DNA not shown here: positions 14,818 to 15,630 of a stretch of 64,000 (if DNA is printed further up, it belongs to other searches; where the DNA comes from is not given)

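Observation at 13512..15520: Rrf2 operator palindrome over its own promoter; related half-site upstream of a Zn-ribbon/4Fe-4S operon whose first gene lacks a canonical start behind a G8 tract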

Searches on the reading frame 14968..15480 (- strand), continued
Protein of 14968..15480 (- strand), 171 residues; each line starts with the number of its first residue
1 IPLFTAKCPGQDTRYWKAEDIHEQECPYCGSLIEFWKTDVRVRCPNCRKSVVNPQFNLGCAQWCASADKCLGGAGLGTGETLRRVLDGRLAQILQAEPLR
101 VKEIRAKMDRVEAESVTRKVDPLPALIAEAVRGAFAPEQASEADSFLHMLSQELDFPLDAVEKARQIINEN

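Call 59: search_protein_families(library=pfam, proteins=[L058:4001-4714:+, L071:3995-4738:+, L076:4007-4735:+, L067:3775-4509:+, L074:3989-4603:+, P0030, P0029, P0005, window:14968-15474:-], max_evalue=1)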
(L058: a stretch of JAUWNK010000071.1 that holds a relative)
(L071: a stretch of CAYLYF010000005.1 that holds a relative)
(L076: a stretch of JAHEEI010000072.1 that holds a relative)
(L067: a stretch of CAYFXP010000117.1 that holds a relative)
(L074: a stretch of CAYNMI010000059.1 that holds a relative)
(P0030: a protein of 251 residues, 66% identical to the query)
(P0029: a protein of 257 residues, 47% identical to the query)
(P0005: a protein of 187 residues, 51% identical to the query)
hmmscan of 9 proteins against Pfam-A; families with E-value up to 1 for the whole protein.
L058:4001-4714:+ (238 aa): 20 families
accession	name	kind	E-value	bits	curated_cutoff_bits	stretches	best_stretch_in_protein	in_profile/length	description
PF01966.28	HD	-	8.1e-06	26.6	22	1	95-194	2-110/116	HD domain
PF12760.12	Zn_ribbon_IS1595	-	0.00075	19.8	25.4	1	21-46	19-45/46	Transposase zinc-ribbon domain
PF13717.11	Zn_ribbon_4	-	0.0024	18.2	30.3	0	40-48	27-35/36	zinc-ribbon domain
PF13248.11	Zn_ribbon_3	-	0.0068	16.3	27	1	21-30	3-12/26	zinc-ribbon domain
PF01363.27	FYVE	-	0.018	15.6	27.8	1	13-49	2-35/67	FYVE zinc finger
PF09297.16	Zn_ribbon_NUD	-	0.024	14.8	24.8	1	23-47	6-30/32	NADH pyrophosphatase zinc ribbon domain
PF22191.2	IBR_1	-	0.028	14.8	27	1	21-48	4-31/47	IBR domain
PF18551.6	TackOD1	-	0.031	14.3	32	1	20-61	124-169/188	Thaumarchaeal output domain 1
PF01667.23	Ribosomal_S27e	-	0.039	14.1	24.5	1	20-52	7-40/55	Ribosomal protein S27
PF24292.1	DUF7479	-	0.04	14.5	27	0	40-56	32-48/60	Domain of unknown function (DUF7479)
PF03604.18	Zn_ribbon_RPAB4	-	0.056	13.6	24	1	23-46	3-25/32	DNA directed RNA polymerase, 7 kDa subunit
PF12773.13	DZR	-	0.058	14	27.3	1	22-49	14-34/45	Double zinc ribbon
PF13240.11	Zn_Ribbon_1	-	0.067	13.4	25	0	23-29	2-8/23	zinc-ribbon domain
PF03119.21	DNA_ligase_ZBD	-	0.07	13.5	25.8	1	22-41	1-20/27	NAD-dependent DNA ligase C4 zinc finger domain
PF02150.21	Zn_ribbon_RPB9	-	0.081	13.3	25.2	0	41-63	4-29/36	RNA polymerases M/15 Kd subunit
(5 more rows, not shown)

L071:3995-4738:+ (248 aa): 11 families
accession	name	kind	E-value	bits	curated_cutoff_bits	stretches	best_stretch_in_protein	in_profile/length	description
PF01966.28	HD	-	8e-11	42.7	22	1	103-204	1-111/116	HD domain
PF08792.16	A2L_zn_ribbon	-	0.0072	16.4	22.9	1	24-47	5-28/33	A2L zinc ribbon domain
PF24391.1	HD-CE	-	0.011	15.9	27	1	104-149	9-65/263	HD-CE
PF13248.11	Zn_ribbon_3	-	0.016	15.1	27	1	24-49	4-25/26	zinc-ribbon domain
PF03604.18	Zn_ribbon_RPAB4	-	0.033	14.3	24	1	25-51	3-28/32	DNA directed RNA polymerase, 7 kDa subunit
PF09723.15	Zn_ribbon_8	-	0.059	13.8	34.4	1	24-48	7-34/41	Zinc ribbon domain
PF05810.19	NinF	-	0.061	13.7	27.5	0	42-50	1-9/25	NinF protein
PF09297.16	Zn_ribbon_NUD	-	0.069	13.3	24.8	1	25-49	6-30/32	NADH pyrophosphatase zinc ribbon domain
PF24460.1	DUF7575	-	0.082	12.7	28.5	0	40-57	3-19/28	Domain of unknown function (DUF7575)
PF08668.18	HDOD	-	0.2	11.5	22.9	1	105-139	97-132/196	HDOD domain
PF07191.17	Zn_ribbon_6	-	0.78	10.2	25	0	24-71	2-40/67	Double zinc ribbon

L076:4007-4735:+ (243 aa): 10 families
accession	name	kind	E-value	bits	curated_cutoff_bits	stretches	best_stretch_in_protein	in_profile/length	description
PF01966.28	HD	-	3.3e-09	37.5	22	1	99-200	1-111/116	HD domain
PF24391.1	HD-CE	-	0.014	15.6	27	1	100-138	9-58/263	HD-CE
PF09723.15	Zn_ribbon_8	-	0.023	15.1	34.4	1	16-44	3-34/41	Zinc ribbon domain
PF09297.16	Zn_ribbon_NUD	-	0.054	13.7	24.8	1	21-46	6-31/32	NADH pyrophosphatase zinc ribbon domain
PF24460.1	DUF7575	-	0.079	12.8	28.5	0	19-27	4-12/28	Domain of unknown function (DUF7575)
PF02150.21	Zn_ribbon_RPB9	-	0.093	13.1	25.2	1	21-43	4-28/36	RNA polymerases M/15 Kd subunit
PF05810.19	NinF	-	0.21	12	27.5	0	38-46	1-9/25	NinF protein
PF13248.11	Zn_ribbon_3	-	0.27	11.2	27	0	20-44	4-24/26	zinc-ribbon domain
PF07191.17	Zn_ribbon_6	-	0.38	11.2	25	1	20-68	2-41/67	Double zinc ribbon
PF17848.7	Zn_ribbon_ACC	-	0.42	11.3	24.5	0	20-28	3-11/26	Acetyl-CoA carboxylase zinc finger domain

L067:3775-4509:+ (245 aa): 18 families
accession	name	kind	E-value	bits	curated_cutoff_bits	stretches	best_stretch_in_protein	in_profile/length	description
PF01966.28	HD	-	6.4e-09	36.6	22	1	99-203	1-114/116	HD domain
PF24391.1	HD-CE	-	0.0018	18.4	27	1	100-145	9-65/263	HD-CE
PF24460.1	DUF7575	-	0.0037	17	28.5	0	37-60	4-24/28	Domain of unknown function (DUF7575)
PF12760.12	Zn_ribbon_IS1595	-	0.0039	17.6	25.4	1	11-45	15-46/46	Transposase zinc-ribbon domain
PF08271.17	Zn_Ribbon_TF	-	0.011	15.7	29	1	20-52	2-35/43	TFIIB zinc-binding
PF13248.11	Zn_ribbon_3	-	0.013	15.3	27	1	19-27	3-25/26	zinc-ribbon domain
PF09297.16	Zn_ribbon_NUD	-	0.015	15.4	24.8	1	21-45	6-30/32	NADH pyrophosphatase zinc ribbon domain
PF09723.15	Zn_ribbon_8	-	0.026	15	34.4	1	17-46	4-37/41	Zinc ribbon domain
PF12773.13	DZR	-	0.027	15.1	27.3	1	20-47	14-35/45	Double zinc ribbon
PF24463.1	DUF7577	-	0.029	14.4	28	0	37-46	3-12/27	Domain of unknown function (DUF7577)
PF03119.21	DNA_ligase_ZBD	-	0.054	13.8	25.8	1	21-39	2-20/27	NAD-dependent DNA ligase C4 zinc finger domain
PF13875.12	DUF4202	-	0.06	13.6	35.1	1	157-210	90-140/183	Domain of unknown function (DUF4202)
PF13240.11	Zn_Ribbon_1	-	0.081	13.2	25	0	21-28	2-9/23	zinc-ribbon domain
PF23455.1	DUF7129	-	0.089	13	30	1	21-48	14-39/45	Domain of unknown function (DUF7129)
PF07295.17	DUF1451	-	0.13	12.9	26.1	1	19-45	114-140/146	Zinc-ribbon containing domain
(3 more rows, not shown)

L074:3989-4603:+ (205 aa): 13 families
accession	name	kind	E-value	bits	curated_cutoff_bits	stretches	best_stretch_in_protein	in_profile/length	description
PF09297.16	Zn_ribbon_NUD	-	0.0084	16.2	24.8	1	24-50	6-32/32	NADH pyrophosphatase zinc ribbon domain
PF03119.21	DNA_ligase_ZBD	-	0.012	16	25.8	1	23-42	1-20/27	NAD-dependent DNA ligase C4 zinc finger domain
PF18319.7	Zn_ribbon_PriA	-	0.018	15.4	26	1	24-47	1-24/27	PriA DNA helicase Cys-rich region (CRR) domain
PF12760.12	Zn_ribbon_IS1595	-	0.028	14.8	25.4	1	22-47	19-45/46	Transposase zinc-ribbon domain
PF01363.27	FYVE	-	0.046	14.3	27.8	1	14-50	2-35/67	FYVE zinc finger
PF21344.3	Zn_ribbon_LysW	-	0.047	13.8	27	1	23-36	23-36/46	Alpha-aminoadipate carrier protein LysW-like, globular domain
PF21349.2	RUBY_RBDX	-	0.053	13.4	26.5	1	22-35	17-30/30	Rubrerythrin, rubredoxin-like domain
PF14803.11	Zn_ribbon_Nudix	-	0.067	13.6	25.6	1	24-50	3-33/34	Nudix N-terminal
PF24460.1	DUF7575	-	0.081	12.7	28.5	0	22-32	4-14/28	Domain of unknown function (DUF7575)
PF24463.1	DUF7577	-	0.24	11.5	28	1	23-47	4-24/27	Domain of unknown function (DUF7577)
PF01873.23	eIF-5_eIF-2B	-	0.31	11.4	27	0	5-29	92-116/117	Domain found in IF2B/IF5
PF18551.6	TackOD1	-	0.31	11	32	1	22-64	125-171/188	Thaumarchaeal output domain 1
PF13240.11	Zn_Ribbon_1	-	0.86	9.9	25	1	24-31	2-9/23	zinc-ribbon domain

P0030 (251 aa): 18 families
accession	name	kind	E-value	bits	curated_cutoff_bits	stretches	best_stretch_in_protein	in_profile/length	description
PF01966.28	HD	-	0.0037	18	22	1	107-186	7-84/116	HD domain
PF25208.1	DUF7838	-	0.0069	16.7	28.5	1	21-36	6-21/55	Domain of unknown function (DUF7838)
PF23455.1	DUF7129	-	0.0076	16.4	30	1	19-51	10-39/45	Domain of unknown function (DUF7129)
PF09723.15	Zn_ribbon_8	-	0.0095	16.4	34.4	1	19-47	3-34/41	Zinc ribbon domain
PF17848.7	Zn_ribbon_ACC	-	0.0099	16.5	24.5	0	40-51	2-13/26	Acetyl-CoA carboxylase zinc finger domain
PF07295.17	DUF1451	-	0.033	14.8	26.1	1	23-51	115-143/146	Zinc-ribbon containing domain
PF13248.11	Zn_ribbon_3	-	0.036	14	27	0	24-31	5-12/26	zinc-ribbon domain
PF09297.16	Zn_ribbon_NUD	-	0.054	13.6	24.8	1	24-50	6-32/32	NADH pyrophosphatase zinc ribbon domain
PF12773.13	DZR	-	0.055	14.1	27.3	1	24-49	15-34/45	Double zinc ribbon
PF24458.1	DUF7573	-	0.087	13.2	30.2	1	20-47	10-38/39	Domain of unknown function (DUF7573)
PF24463.1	DUF7577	-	0.12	12.5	28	1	23-32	4-13/27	Domain of unknown function (DUF7577)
PF20173.3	ZnF_RZ-type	-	0.12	12.4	27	0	39-49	31-41/54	RZ type zinc finger domain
PF10601.15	zf-LITAF-like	-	0.18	12.4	23.8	0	21-34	56-69/70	LITAF-like zinc ribbon domain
PF04606.18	Ogr_Delta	-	0.18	12.2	26.3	1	24-38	2-16/47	Ogr/Delta-like zinc finger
PF24441.1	DUF7560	-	0.35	11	27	0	20-32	4-16/44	Family of unknown function (DUF7560)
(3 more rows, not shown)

P0029 (257 aa): 6 families
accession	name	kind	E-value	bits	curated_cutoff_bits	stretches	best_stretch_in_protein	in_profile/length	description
PF13248.11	Zn_ribbon_3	-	0.00064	19.5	27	1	22-30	4-12/26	zinc-ribbon domain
PF08792.16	A2L_zn_ribbon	-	0.0015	18.6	22.9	1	22-46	5-29/33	A2L zinc ribbon domain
PF00130.28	C1_1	-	0.026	14.8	26.5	1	13-48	3-38/53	Phorbol esters/diacylglycerol binding domain (C1 domain)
PF22882.2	GT-D-like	-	0.096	12.4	27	1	169-247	121-187/210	GT-D fold-like domain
PF18632.6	DUF5630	-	0.15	11.9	25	1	95-145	118-167/218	Family of unknown function (DUF5630)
PF13240.11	Zn_Ribbon_1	-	0.4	11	25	0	22-28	15-21/23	zinc-ribbon domain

P0005 (187 aa): 29 families (the best 25 are shown)
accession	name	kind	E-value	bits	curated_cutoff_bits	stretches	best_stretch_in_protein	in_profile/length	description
PF13248.11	Zn_ribbon_3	-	0.00053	19.8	27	1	40-49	3-12/26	zinc-ribbon domain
PF12773.13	DZR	-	0.0041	17.7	27.3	1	21-50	12-35/45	Double zinc ribbon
PF24458.1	DUF7573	-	0.015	15.7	30.2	1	12-47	5-38/39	Domain of unknown function (DUF7573)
PF22747.2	Zn_ribbon_DUF2089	-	0.028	15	27.6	0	24-32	15-23/32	DUF2089 zinc ribbon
PF25208.1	DUF7838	-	0.039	14.3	28.5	1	21-36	6-21/55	Domain of unknown function (DUF7838)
PF24441.1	DUF7560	-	0.039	14.1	27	0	36-49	2-15/44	Family of unknown function (DUF7560)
PF24042.1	DUF7351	-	0.061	13.5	31.2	1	22-55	2-37/177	Domain of unknown function (DUF7351)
PF04606.18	Ogr_Delta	-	0.073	13.5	26.3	1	24-36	2-14/47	Ogr/Delta-like zinc finger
PF03119.21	DNA_ligase_ZBD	-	0.084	13.2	25.8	1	24-44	2-22/27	NAD-dependent DNA ligase C4 zinc finger domain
PF23470.1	Zn_ribbon_PF0610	-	0.11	12.7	26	1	24-56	4-36/39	PF0610 rubredoxin-like zinc beta-ribbon domain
PF23548.1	Zn_ribbon_FGT1_2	-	0.12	12.5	27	0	23-31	22-30/35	FORGETTER1 second zinc ribbon domain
PF23451.1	Zn_ribbon_PaaD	-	0.12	12.5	27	0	21-30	14-23/53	PaaD zinc beta ribbon domain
PF06906.16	DUF1272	-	0.14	12.7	25.3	0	37-78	3-45/57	Protein of unknown function (DUF1272)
PF23903.1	Phage_zn_bind_2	-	0.14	12.5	27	0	19-29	29-39/44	Phage zinc binding domain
PF08209.17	Sgf11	-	0.15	12.1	26.4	1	40-54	5-19/33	Sgf11 (transcriptional regulation protein)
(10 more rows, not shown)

window:14968-15474:- (169 aa): 11 families
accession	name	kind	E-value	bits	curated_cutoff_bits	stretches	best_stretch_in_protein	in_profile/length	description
PF13248.11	Zn_ribbon_3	-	0.0034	17.2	27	1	21-31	2-12/26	zinc-ribbon domain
PF03119.21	DNA_ligase_ZBD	-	0.032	14.5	25.8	1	23-44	1-22/27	NAD-dependent DNA ligase C4 zinc finger domain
PF12773.13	DZR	-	0.046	14.3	27.3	1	21-54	12-38/45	Double zinc ribbon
PF23451.1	Zn_ribbon_PaaD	-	0.083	13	27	0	21-29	14-22/53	PaaD zinc beta ribbon domain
PF13240.11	Zn_Ribbon_1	-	0.15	12.4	25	0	22-29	14-21/23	zinc-ribbon domain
PF24441.1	DUF7560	-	0.16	12.2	27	0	36-49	2-15/44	Family of unknown function (DUF7560)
PF24042.1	DUF7351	-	0.2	11.8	31.2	1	22-55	2-37/177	Domain of unknown function (DUF7351)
PF25208.1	DUF7838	-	0.21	12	28.5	0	21-36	6-21/55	Domain of unknown function (DUF7838)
PF22191.2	IBR_1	-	0.28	11.5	27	1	22-48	4-30/47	IBR domain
PF12760.12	Zn_ribbon_IS1595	-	0.36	11.3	25.4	0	14-47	15-45/46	Transposase zinc-ribbon domain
PF10601.15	zf-LITAF-like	-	0.99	10.1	23.8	0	37-50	3-16/70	LITAF-like zinc ribbon domain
